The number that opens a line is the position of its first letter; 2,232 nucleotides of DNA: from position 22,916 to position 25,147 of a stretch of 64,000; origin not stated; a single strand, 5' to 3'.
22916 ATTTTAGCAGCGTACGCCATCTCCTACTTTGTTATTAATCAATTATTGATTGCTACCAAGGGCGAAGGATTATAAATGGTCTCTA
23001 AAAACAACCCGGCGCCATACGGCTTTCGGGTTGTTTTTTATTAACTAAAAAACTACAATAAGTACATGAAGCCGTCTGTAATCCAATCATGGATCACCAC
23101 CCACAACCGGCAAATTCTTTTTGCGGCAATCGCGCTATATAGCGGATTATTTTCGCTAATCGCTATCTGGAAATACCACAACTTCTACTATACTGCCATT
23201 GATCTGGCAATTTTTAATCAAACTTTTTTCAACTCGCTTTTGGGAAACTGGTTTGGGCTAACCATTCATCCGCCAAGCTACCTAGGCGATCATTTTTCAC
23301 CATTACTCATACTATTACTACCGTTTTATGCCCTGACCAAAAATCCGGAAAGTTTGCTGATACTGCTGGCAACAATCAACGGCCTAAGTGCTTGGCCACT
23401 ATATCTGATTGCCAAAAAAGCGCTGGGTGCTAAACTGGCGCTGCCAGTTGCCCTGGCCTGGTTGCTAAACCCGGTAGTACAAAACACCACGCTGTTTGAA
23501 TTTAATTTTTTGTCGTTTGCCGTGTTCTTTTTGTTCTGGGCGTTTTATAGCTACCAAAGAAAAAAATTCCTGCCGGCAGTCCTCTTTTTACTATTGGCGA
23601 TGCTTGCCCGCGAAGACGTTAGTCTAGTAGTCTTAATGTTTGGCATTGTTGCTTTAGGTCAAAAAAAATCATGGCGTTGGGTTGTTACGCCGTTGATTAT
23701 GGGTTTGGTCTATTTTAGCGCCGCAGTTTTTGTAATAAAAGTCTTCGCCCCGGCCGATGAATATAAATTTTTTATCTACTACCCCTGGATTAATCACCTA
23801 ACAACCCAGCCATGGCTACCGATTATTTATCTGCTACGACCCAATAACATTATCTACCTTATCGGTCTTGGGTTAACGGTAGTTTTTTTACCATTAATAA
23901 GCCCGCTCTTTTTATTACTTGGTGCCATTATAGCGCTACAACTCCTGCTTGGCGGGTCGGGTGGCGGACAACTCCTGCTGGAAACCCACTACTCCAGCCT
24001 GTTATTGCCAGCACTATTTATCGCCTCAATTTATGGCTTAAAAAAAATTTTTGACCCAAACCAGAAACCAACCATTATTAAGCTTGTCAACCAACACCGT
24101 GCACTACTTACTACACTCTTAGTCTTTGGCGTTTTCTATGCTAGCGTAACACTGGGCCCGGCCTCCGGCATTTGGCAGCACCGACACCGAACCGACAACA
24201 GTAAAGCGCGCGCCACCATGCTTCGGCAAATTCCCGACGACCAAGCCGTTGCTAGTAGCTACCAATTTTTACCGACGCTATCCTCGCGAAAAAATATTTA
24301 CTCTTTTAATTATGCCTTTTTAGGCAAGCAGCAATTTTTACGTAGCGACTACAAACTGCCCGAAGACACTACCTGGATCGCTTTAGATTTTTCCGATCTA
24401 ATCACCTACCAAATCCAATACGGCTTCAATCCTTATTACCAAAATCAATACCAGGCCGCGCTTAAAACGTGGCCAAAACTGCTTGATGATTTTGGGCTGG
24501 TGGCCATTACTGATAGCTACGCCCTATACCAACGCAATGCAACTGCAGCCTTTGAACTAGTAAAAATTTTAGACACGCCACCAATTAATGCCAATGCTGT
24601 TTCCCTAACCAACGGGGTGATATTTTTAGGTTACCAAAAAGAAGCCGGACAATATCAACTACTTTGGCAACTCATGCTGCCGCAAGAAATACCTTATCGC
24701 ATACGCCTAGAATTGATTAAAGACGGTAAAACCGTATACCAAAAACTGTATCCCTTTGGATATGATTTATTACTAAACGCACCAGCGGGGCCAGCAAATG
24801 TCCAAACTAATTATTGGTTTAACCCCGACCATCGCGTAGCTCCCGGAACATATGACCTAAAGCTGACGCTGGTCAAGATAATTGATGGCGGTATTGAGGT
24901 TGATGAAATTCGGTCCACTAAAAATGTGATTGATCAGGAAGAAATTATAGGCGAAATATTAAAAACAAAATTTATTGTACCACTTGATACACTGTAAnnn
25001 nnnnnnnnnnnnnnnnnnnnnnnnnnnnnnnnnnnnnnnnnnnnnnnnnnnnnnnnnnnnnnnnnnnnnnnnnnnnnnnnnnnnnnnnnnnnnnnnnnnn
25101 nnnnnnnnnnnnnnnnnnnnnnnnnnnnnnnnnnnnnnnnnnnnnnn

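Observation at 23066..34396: Eleven-kb envelope glycosylation block: three tandem Dpm1-like GT2 genes, five large GT-C-like membrane proteins (two as tandem paralogs) and PGI/PMI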

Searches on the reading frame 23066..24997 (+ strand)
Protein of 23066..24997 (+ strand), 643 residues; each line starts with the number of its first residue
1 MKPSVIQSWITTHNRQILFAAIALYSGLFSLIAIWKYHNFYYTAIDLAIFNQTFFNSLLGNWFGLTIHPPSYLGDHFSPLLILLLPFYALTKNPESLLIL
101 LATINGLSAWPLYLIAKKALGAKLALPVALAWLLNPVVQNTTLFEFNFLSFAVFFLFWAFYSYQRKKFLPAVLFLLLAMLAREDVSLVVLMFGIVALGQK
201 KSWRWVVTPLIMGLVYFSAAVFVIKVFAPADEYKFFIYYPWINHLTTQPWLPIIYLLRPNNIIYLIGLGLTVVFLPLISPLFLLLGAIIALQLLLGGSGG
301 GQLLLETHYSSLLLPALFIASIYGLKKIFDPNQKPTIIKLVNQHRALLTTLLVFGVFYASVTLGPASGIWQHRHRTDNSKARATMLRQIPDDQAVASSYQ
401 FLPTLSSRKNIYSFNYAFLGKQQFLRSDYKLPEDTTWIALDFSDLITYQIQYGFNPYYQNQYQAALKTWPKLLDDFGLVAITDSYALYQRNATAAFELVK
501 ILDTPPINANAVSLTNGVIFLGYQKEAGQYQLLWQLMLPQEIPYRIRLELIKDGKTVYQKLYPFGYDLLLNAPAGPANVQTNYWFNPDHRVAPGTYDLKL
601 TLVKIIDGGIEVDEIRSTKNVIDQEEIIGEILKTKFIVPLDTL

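Call 3: search_protein_families(library=pfam, proteins=[window:23066-24997:+], max_evalue=0.01)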
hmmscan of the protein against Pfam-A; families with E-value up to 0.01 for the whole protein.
window:23066-24997:+ (643 aa): 1 family
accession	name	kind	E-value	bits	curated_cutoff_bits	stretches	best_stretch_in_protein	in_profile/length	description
PF09852.15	DUF2079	-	1.4e-53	183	28.2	1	37-446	2-423/459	Predicted membrane protein (DUF2079)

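Call 4: search_protein_families(library=ncbifam, proteins=[window:23066-24997:+], max_evalue=0.01)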
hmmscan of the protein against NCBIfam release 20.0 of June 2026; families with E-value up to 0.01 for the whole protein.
window:23066-24997:+ (643 aa): 1 family
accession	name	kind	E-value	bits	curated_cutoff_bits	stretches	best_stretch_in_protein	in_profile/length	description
NF046093.1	AZOBR_p60025_fam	subfamily_domain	0.00075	18.8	150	1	90-212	105-229/232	AZOBR_p60025 family cell surface glycopolymer formation protein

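Call 15: search_solved_structures(query=window:23066-24997:+, max_evalue=1)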
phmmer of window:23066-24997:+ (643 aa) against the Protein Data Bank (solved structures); distinct sequences matched with E-value up to 1: 1.
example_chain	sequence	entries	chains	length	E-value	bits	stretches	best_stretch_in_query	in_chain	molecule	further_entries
1s2b_A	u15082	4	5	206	0.11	14.3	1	434-494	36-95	Scytalidopepsin B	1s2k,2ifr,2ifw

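Call 77: find_homologous_proteins(query=window:23066-24997:+, max_evalue=0.00001)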
Query window:23066-24997:+ (643 aa): 160 proteins with E <= 0.00001 among 8000 candidates; the best 120 are listed.
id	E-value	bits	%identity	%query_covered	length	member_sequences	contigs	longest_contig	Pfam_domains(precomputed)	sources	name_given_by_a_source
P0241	0.0e+0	1439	100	100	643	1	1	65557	PF09852.16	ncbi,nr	ncbi:MAG: DUF2079 domain-containing protein [Candidatus Buchananbacteria bacterium]|nr:DUF2079 domai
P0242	2.5e-227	775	55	98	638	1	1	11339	PF09852.16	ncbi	-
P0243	4.5e-220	751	55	98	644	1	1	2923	PF09852.16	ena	-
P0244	2.1e-186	640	50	98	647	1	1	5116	PF09852.16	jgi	-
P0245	3.8e-185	635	50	98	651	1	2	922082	PF09852.16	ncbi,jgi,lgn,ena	ncbi:MAG: DUF2079 domain-containing protein [Patescibacteria group bacterium]|jgi:uncharacterized me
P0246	2.5e-184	633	48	96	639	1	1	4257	PF09852.16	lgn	-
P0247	3.2e-183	629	48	98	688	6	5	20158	PF09852.16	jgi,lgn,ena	-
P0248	7.2e-183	628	48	97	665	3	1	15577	PF09852.16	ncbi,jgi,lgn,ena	ncbi:MAG: DUF2079 domain-containing protein [Candidatus Buchananbacteria bacterium]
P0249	2.5e-181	623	48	97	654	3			PF09852.16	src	-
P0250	1.6e-179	617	48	95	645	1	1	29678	PF09852.16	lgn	-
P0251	8.7e-178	611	49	95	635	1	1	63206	PF09852.16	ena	-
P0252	1.8e-172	594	46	97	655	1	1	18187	PF09852.16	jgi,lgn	-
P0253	1.9e-170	587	45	96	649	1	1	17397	PF09852.16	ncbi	-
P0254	2.5e-170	586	46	95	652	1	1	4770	PF09852.16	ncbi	-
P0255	7.4e-170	585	46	98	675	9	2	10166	PF09852.16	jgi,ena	-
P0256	6.0e-169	582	47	97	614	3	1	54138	PF09852.16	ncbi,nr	ncbi:MAG: DUF2079 domain-containing protein [Patescibacteria group bacterium]|nr:DUF2079 domain-cont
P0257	8.9e-166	571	47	95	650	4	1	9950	PF09852.16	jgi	jgi:uncharacterized membrane protein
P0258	1.3e-164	568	45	98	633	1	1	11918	PF09852.16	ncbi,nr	ncbi:DUF2079 domain-containing protein [Candidatus Falkowbacteria bacterium]|nr:DUF2079 domain-conta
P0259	4.3e-164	566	44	96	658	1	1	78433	PF09852.16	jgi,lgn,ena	-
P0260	6.3e-162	559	45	95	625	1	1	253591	PF09852.16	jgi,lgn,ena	-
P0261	1.1e-161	558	44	96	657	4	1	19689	PF09852.16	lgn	-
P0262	1.8e-161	557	44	95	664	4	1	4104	PF09852.16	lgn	-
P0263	3.3e-161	556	45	95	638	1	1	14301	PF09852.16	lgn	-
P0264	5.0e-158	546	44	96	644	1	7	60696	PF09852.16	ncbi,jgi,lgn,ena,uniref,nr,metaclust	ncbi:MAG: hypothetical protein A3D39_03320 [Candidatus Buchananbacteria bacterium RIFCSPHIGHO2_02_FU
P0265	7.0e-158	545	44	96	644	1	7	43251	PF09852.16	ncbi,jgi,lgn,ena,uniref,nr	ncbi:MAG: hypothetical protein A2729_01650 [Candidatus Buchananbacteria bacterium RIFCSPHIGHO2_01_FU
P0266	9.5e-157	542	44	94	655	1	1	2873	PF09852.16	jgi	-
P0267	4.5e-155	536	45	95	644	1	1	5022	PF09852.16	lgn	-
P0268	1.1e-154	535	44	96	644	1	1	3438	PF09852.16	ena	-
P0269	6.6e-153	529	43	96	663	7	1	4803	PF09852.16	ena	-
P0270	1.6e-150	521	44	92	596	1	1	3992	PF09852.16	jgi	jgi:uncharacterized membrane protein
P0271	2.7e-147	510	45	95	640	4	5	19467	PF09852.16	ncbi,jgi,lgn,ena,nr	ncbi:MAG TPA: DUF2079 domain-containing protein [Patescibacteria group bacterium]|nr:DUF2079 domain-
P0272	4.4e-141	490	41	94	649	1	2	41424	PF09852.16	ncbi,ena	-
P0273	1.2e-134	469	41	96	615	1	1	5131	PF09852.16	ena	-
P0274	1.2e-133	465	41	96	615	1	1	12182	PF09852.16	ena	-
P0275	1.7e-124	435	43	81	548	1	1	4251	PF09852.16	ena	-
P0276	9.7e-122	426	39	98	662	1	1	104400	PF09852.16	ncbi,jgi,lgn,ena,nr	ncbi:DUF2079 domain-containing protein [Patescibacteria group bacterium]|nr:DUF2079 domain-containin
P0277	1.4e-120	422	39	98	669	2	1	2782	PF09852.16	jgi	jgi:uncharacterized membrane protein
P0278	4.9e-119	417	38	98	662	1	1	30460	PF09852.16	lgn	-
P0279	2.1e-118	415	38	96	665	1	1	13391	PF09852.16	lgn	-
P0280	1.1e-116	409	36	96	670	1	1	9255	PF09852.16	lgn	-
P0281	5.4e-116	407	40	95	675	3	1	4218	PF09852.16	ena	-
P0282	3.6e-114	401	38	98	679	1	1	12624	PF09852.16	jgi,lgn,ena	-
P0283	1.2e-113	399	37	94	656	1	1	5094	PF09852.16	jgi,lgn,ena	-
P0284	3.9e-113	397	36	98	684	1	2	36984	PF09852.16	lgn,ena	-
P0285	7.6e-112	393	38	98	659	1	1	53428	PF09852.16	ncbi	-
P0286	1.3e-111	392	38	97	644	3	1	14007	PF09852.16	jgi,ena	-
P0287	4.2e-111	391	36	95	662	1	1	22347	PF09852.16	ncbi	-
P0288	3.3e-110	388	37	96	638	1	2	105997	PF09852.16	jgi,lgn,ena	-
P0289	2.7e-109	385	38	97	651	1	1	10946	PF09852.16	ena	-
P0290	3.2e-109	385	38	97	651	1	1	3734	PF09852.16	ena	-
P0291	6.7e-109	384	38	97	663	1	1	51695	PF09852.16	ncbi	-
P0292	8.2e-109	383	37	98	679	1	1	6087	PF09852.16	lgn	-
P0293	1.4e-108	382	35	97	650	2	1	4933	PF09852.16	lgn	-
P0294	1.7e-108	382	38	97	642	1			PF09852.16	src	-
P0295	1.4e-107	379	38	96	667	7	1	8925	PF09852.16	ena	-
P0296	1.7e-107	379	36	95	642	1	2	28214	PF09852.16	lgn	-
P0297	1.8e-107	379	36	98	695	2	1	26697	PF09852.16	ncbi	-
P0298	3.7e-107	378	37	95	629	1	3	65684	PF09852.16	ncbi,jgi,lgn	-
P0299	1.3e-104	369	38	95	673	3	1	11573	PF09852.16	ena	-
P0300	1.6e-104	369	34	97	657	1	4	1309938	PF09852.16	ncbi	ncbi:MAG: DUF2079 domain-containing protein [Candidatus Kerfeldbacteria bacterium]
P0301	2.8e-104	368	36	89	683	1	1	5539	PF09852.16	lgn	-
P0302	3.0e-104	368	36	93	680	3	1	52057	PF09852.16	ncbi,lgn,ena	ncbi:MAG: DUF2079 domain-containing protein [Patescibacteria group bacterium]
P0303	3.6e-104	368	35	98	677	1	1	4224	PF09852.16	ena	-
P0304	8.1e-103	363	37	92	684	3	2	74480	PF09852.16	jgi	jgi:uncharacterized membrane protein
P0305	1.0e-102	363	36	96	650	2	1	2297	PF09852.16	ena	-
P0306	1.4e-102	363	35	98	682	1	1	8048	PF09852.16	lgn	-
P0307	1.9e-102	362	37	88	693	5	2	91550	PF09852.16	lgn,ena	-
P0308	9.2e-102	360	35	97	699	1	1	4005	PF09852.16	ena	-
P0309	1.3e-101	359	36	94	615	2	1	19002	PF09852.16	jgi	jgi:uncharacterized membrane protein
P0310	1.9e-101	359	36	97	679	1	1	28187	PF09852.16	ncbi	-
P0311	5.4e-101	357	35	98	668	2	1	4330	PF09852.16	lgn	-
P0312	5.6e-101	357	33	97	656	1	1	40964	PF09852.16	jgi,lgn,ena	-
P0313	1.2e-100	356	35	93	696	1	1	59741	PF09852.16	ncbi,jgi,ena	ncbi:MAG: DUF2079 domain-containing protein [Patescibacteria group bacterium]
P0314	4.2e-100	354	36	94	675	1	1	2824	PF09852.16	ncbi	-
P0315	7.7e-100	354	36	93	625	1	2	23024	PF09852.16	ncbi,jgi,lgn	-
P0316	7.9e-100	354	35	97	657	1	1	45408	PF09852.16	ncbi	-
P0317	1.1e-99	353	35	94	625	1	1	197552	PF09852.16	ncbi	ncbi:DUF2079 domain-containing protein [Patescibacteria group bacterium]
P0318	1.7e-98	349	39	76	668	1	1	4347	PF09852.16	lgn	-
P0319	5.5e-98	347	34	95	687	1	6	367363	PF09852.16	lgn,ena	-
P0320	1.7e-97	346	35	95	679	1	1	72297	PF09852.16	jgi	-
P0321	2.5e-97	345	35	97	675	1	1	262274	PF09852.16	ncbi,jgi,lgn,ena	ncbi:MAG: DUF2079 domain-containing protein [Patescibacteria group bacterium]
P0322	4.6e-97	344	36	95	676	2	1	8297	PF09852.16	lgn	-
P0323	6.8e-97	344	36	94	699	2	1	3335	PF09852.16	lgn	-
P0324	1.3e-96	343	42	68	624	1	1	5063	PF09852.16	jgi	-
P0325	2.5e-96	342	36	93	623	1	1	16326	PF09852.16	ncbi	-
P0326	4.0e-96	341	37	95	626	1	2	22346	PF09852.16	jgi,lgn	jgi:uncharacterized membrane protein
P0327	7.5e-96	340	35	95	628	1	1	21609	PF09852.16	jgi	jgi:uncharacterized membrane protein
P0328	7.9e-96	340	34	96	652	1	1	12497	PF09852.16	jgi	jgi:uncharacterized membrane protein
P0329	1.2e-95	340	34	99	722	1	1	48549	PF09852.16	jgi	jgi:uncharacterized membrane protein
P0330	2.1e-94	336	38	77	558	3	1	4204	PF09852.16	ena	-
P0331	2.3e-93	332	51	29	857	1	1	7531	PF09852.16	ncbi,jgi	-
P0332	3.6e-93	332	34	96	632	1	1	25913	PF09852.16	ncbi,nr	ncbi:MAG: DUF2079 domain-containing protein [Candidatus Komeilibacteria bacterium]|nr:DUF2079 domain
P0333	4.4e-93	331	35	97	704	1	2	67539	PF09852.16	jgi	-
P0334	5.0e-93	331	33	96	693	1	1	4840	PF09852.16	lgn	-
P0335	1.5e-92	329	34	93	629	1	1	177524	PF09852.16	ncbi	-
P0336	1.0e-91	327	37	86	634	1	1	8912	PF09852.16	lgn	-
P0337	7.3e-89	317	41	70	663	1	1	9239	PF09852.16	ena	-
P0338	2.0e-88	316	34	93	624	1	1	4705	PF09852.16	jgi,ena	-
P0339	2.6e-88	315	36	93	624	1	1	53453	PF09852.16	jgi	jgi:uncharacterized membrane protein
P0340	2.9e-88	315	38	74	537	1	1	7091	PF09852.16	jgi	-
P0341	6.0e-88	314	36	86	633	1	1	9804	PF09852.16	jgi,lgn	-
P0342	1.6e-87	313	40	69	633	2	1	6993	PF09852.16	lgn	-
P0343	3.1e-87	312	39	71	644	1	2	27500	PF09852.16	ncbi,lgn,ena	-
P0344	5.9e-87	311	32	97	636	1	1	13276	PF09852.16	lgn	-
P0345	8.3e-87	311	41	69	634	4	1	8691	PF09852.16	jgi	jgi:uncharacterized membrane protein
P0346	2.6e-86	309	37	76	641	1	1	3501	PF09852.16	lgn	-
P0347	4.2e-86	308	35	78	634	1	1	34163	PF09852.16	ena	-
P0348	1.7e-84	303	34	95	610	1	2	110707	PF09852.16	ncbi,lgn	-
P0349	7.5e-84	301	33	98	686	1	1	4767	PF09852.16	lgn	-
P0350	1.1e-82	297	34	93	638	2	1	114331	PF09852.16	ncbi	ncbi:MAG: DUF2079 domain-containing protein [Patescibacteria group bacterium]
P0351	2.4e-82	296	33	96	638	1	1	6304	PF09852.16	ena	-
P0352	3.7e-81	292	36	82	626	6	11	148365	PF09852.16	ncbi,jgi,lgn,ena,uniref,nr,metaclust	ncbi:MAG: hypothetical protein COV55_03735 [Candidatus Komeilibacteria bacterium CG11_big_fil_rev_8_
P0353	1.1e-80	290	35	83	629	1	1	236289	PF09852.16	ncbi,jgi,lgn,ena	ncbi:MAG: DUF2079 domain-containing protein [Patescibacteria group bacterium]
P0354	1.2e-80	290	32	96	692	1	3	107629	PF09852.16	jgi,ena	jgi:uncharacterized membrane protein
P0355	2.2e-79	286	33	90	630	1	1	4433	PF09852.16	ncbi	-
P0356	3.5e-79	285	35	76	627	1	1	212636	PF09852.16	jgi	-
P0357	4.4e-77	278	37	77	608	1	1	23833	PF09852.16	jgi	jgi:uncharacterized membrane protein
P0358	5.6e-77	278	32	95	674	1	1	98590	PF09852.16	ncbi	-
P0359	5.9e-77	278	34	78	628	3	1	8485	PF09852.16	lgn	-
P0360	2.5e-76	276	32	95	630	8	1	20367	PF09852.16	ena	-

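Call 78: find_encoding_contigs(protein=P0352, flank=9000, max_places=1)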
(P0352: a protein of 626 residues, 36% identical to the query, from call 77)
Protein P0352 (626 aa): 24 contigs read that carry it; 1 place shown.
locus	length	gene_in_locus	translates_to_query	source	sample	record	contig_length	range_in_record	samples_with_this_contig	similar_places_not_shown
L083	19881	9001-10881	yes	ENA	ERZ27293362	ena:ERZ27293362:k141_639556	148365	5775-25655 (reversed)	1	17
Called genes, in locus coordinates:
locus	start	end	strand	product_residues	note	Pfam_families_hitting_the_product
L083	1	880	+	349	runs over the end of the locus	PF00154:RecA_N, PF08423:Rad51, PF06745:ATPase (faint), PF01637:ATPase_2 (weak), PF02283:CobU (weak), PF21096:RecA_C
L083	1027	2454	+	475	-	PF01943:Polysacc_synt, PF13440:Polysacc_synt_3, PF01554:MatE (weak)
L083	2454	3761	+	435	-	PF04932:Wzy_C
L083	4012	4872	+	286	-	PF00483:NTP_transferase, PF12804:NTP_transf_3 (weak)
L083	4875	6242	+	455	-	-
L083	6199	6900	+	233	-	PF18895:T4SS_pilin (faint)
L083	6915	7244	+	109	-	PF04956:TrbC (weak), PF18895:T4SS_pilin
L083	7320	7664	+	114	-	PF18895:T4SS_pilin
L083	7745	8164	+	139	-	PF04956:TrbC (faint), PF18895:T4SS_pilin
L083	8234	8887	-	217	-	-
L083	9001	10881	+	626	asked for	PF09852:DUF2079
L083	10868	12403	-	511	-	PF00884:Sulfatase (weak)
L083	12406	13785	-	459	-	-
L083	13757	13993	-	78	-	-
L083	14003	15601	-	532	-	-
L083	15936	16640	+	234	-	PF20772:TACO1_YebC_N, PF01709:Transcrip_reg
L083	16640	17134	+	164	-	PF02075:RuvC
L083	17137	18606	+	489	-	PF08323:Glyco_transf_5, PF13439:Glyco_transf_4, PF13579:Glyco_trans_4_4 (weak), PF00534:Glycos_transf_1, PF13692:Glyco_trans_1_4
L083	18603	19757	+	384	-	PF03065:Glyco_hydro_57, PF01522:Polysacc_deac_1 (faint)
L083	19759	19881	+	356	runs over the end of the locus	PF01636:APH (weak)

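Call 79: find_encoding_contigs(protein=P0356, flank=9000, max_places=1)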
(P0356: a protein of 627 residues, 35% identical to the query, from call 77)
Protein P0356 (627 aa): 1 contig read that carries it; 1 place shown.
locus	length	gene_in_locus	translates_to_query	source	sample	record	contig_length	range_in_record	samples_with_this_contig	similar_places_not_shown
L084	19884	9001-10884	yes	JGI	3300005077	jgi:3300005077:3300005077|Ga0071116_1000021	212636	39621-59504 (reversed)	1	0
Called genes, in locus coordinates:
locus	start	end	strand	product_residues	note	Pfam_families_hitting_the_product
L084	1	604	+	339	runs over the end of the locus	PF00154:RecA_N, PF08423:Rad51, PF06745:ATPase (weak), PF01637:ATPase_2 (weak), PF27531:MT3502_N (weak), PF02283:CobU (faint), PF21096:RecA_C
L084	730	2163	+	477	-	PF01943:Polysacc_synt, PF13440:Polysacc_synt_3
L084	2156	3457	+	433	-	PF04932:Wzy_C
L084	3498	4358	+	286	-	PF00483:NTP_transferase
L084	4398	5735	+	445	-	PF01547:SBP_bac_1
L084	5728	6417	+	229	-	PF18895:T4SS_pilin (weak)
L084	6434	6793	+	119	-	PF04956:TrbC (weak), PF18895:T4SS_pilin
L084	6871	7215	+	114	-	PF18895:T4SS_pilin (weak)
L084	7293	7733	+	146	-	-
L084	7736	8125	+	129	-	PF18895:T4SS_pilin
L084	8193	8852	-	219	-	-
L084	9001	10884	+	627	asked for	PF09852:DUF2079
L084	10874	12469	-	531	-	-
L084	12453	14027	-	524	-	-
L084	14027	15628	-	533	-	-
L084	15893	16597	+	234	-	PF20772:TACO1_YebC_N, PF01709:Transcrip_reg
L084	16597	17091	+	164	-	PF02075:RuvC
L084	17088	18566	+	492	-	PF08323:Glyco_transf_5, PF13439:Glyco_transf_4, PF13579:Glyco_trans_4_4 (weak), PF00534:Glycos_transf_1, PF13692:Glyco_trans_1_4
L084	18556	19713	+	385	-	PF03065:Glyco_hydro_57, PF01522:Polysacc_deac_1 (weak)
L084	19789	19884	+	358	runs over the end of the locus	PF01636:APH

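Call 80: find_encoding_contigs(protein=P0319, flank=9000, max_places=1)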
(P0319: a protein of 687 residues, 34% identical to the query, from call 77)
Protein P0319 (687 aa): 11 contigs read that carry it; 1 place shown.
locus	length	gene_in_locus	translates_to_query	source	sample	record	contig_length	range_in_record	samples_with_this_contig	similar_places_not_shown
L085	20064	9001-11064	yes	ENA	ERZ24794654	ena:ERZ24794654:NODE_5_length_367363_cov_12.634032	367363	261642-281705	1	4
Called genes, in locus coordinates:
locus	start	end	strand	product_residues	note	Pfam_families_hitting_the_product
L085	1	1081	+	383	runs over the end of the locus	-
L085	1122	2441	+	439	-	PF00963:Cohesin (weak), PF19077:Big_13 (faint), PF05887:Trypan_PARP (weak)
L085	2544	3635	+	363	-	-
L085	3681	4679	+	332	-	-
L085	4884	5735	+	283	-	PF00483:NTP_transferase, PF12804:NTP_transf_3 (weak)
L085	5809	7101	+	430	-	PF01547:SBP_bac_1, PF13416:SBP_bac_8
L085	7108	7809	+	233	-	PF18895:T4SS_pilin (weak)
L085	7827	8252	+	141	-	PF18895:T4SS_pilin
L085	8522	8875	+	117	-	PF18895:T4SS_pilin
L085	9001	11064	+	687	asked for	PF09852:DUF2079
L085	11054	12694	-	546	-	-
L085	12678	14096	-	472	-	PF26314:MptA_B_family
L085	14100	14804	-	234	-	PF00535:Glycos_transf_2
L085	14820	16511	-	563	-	PF09586:YfhO (faint)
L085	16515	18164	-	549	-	PF10131:PTPS_related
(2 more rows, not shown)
